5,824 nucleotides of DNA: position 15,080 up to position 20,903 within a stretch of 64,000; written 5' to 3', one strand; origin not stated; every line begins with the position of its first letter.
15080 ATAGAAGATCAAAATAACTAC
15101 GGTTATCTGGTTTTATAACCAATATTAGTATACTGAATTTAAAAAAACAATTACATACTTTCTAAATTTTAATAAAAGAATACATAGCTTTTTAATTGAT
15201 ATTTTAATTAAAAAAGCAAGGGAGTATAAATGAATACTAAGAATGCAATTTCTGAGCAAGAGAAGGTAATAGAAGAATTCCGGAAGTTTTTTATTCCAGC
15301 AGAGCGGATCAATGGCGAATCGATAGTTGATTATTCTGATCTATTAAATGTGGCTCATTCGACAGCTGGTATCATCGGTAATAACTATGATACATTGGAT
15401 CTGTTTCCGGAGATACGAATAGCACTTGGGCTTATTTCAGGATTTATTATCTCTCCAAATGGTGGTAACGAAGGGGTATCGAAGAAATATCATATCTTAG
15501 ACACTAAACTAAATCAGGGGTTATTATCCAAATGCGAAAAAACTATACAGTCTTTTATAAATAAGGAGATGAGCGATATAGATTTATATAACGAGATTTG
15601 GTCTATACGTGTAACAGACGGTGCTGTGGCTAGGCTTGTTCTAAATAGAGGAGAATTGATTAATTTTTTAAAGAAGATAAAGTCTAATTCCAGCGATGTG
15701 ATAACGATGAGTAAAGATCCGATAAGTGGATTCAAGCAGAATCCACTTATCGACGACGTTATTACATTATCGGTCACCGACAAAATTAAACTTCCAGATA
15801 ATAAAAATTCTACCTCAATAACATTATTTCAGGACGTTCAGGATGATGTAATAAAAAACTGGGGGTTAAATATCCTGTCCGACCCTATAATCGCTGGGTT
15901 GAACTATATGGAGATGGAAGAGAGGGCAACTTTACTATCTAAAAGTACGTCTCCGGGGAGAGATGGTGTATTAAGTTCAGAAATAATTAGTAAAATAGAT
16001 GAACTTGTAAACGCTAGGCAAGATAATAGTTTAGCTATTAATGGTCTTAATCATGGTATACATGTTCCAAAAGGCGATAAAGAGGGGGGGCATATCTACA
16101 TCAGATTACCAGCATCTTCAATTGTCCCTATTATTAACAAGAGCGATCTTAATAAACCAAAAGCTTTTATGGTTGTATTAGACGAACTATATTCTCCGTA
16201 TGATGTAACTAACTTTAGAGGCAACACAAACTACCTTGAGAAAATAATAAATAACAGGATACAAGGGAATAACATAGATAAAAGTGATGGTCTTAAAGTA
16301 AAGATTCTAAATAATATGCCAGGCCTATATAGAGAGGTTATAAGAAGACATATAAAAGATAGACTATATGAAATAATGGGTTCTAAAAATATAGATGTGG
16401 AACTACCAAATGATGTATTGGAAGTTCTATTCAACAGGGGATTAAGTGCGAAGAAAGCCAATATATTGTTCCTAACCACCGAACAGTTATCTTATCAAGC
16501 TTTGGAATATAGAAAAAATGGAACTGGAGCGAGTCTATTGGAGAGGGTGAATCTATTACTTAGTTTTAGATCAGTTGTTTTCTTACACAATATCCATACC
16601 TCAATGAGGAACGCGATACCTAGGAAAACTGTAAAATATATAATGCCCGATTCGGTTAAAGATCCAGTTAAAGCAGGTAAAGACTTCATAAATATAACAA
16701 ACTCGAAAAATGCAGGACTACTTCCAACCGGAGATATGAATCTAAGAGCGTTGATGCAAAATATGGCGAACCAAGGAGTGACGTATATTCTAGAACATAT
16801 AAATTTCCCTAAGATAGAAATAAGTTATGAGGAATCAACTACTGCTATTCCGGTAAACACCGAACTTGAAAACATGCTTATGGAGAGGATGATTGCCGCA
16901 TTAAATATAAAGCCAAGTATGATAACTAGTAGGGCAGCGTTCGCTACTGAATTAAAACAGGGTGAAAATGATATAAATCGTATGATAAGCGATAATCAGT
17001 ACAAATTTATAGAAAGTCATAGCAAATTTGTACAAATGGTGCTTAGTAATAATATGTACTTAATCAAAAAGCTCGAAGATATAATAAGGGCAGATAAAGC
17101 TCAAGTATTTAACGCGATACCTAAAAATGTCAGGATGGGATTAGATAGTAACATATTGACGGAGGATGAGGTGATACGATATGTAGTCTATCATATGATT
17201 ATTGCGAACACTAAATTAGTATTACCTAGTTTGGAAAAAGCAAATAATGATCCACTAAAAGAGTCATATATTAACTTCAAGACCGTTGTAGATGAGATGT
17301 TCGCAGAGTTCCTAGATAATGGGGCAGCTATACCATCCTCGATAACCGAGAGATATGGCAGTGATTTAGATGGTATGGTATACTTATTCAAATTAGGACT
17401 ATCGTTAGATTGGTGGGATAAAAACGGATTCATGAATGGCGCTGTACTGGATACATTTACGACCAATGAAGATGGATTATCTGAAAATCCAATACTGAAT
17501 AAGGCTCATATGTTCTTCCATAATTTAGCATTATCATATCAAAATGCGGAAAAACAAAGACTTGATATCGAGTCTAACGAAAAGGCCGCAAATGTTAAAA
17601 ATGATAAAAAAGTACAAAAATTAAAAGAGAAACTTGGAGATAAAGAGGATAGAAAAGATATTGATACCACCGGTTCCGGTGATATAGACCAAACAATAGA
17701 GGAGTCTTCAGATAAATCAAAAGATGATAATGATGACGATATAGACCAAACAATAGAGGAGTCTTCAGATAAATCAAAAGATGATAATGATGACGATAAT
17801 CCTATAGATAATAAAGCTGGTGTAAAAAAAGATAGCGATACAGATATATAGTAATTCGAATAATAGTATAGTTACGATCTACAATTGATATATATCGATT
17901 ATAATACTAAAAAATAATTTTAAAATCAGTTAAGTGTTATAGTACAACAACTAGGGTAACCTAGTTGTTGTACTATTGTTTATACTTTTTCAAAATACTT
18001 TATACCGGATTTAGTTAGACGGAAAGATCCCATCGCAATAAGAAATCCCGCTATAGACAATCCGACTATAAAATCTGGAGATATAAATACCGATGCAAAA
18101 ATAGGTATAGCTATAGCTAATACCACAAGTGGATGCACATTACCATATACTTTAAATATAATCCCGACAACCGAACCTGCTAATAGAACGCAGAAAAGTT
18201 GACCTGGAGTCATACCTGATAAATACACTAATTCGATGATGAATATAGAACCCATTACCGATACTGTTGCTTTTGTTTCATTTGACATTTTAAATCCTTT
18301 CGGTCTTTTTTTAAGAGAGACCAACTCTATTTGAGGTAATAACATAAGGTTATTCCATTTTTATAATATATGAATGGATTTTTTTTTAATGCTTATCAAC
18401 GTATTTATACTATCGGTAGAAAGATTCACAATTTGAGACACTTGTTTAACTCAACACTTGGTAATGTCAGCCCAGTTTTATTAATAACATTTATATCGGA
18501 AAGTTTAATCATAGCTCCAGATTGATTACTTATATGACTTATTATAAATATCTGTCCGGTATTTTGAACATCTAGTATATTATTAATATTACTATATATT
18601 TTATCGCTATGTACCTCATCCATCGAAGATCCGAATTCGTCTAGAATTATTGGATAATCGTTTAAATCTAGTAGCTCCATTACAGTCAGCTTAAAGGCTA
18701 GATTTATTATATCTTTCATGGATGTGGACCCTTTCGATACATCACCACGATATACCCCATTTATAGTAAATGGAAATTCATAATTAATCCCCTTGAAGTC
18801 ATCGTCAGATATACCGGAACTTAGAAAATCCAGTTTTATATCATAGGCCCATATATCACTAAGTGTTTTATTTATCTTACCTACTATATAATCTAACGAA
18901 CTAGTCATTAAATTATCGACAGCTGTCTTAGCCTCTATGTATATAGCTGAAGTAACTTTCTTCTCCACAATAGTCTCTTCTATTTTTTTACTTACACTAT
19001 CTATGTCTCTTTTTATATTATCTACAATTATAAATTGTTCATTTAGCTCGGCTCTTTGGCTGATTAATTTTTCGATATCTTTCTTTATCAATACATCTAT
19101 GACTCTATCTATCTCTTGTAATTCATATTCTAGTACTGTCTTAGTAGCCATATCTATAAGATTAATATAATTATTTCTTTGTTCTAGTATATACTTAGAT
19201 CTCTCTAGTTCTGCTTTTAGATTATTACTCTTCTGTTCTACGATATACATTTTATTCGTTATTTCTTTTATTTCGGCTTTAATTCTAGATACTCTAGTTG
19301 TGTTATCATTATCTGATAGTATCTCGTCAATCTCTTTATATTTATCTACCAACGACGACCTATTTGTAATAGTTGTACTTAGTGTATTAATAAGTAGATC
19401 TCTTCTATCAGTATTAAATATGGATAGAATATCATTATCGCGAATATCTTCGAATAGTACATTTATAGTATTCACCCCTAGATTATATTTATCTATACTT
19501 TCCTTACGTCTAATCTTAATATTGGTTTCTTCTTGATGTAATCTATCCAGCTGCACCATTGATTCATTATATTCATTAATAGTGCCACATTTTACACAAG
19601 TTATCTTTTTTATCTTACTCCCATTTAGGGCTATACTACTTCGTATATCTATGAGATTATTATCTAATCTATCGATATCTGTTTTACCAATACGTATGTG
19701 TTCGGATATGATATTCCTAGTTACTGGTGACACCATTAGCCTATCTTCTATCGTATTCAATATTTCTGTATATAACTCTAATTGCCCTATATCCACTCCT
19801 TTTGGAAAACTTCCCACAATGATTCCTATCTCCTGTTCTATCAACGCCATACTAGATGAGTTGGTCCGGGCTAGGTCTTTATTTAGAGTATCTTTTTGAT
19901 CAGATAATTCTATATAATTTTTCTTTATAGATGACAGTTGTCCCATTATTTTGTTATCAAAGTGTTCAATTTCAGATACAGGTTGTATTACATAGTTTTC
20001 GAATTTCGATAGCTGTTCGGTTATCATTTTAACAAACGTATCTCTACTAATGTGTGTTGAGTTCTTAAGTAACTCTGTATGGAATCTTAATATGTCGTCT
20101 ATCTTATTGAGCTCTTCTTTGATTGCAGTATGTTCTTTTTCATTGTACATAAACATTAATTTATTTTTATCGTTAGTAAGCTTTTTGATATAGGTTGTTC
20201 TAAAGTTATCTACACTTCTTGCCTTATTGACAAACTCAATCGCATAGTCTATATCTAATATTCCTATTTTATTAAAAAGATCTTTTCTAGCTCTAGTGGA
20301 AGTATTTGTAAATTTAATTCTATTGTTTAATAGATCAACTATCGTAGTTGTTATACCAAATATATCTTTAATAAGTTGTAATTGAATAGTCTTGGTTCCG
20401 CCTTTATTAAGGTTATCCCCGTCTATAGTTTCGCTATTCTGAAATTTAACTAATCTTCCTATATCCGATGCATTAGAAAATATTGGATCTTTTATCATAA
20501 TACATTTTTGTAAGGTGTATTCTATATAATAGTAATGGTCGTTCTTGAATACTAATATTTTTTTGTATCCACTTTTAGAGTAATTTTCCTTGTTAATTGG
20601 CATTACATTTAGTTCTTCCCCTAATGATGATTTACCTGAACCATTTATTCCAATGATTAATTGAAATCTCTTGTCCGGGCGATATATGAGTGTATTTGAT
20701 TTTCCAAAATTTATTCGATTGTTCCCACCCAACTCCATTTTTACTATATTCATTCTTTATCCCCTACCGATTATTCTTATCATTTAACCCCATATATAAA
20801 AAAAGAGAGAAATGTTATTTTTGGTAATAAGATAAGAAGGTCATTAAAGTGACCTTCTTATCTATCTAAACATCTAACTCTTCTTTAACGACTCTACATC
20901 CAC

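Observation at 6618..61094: Recurrent T-tract + wTGAww core at a fixed distance from start codons: candidate phage-RNAP promoter family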

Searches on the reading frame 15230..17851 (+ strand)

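Call 5: search_protein_families(library=phrogs, proteins=[window:15230-17851:+])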
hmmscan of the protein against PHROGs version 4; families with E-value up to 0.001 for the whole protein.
window:15230-17851:+ (873 aa): 1 family
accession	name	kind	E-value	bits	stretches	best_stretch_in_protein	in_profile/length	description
phrog_3004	-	head and packaging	9.4e-46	157.6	1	286-858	332-909/931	virion structural protein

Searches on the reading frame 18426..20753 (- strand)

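Call 5: search_protein_families(library=phrogs, proteins=[window:18426-20753:-])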
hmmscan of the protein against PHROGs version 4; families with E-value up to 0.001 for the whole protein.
window:18426-20753:- (775 aa): 1 family
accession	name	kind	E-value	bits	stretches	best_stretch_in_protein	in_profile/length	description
phrog_77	-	DNA, RNA and nucleotide metabolism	1.3e-31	110.9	1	29-746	321-935/967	SbcC-like subunit of palindrome specific endonuclease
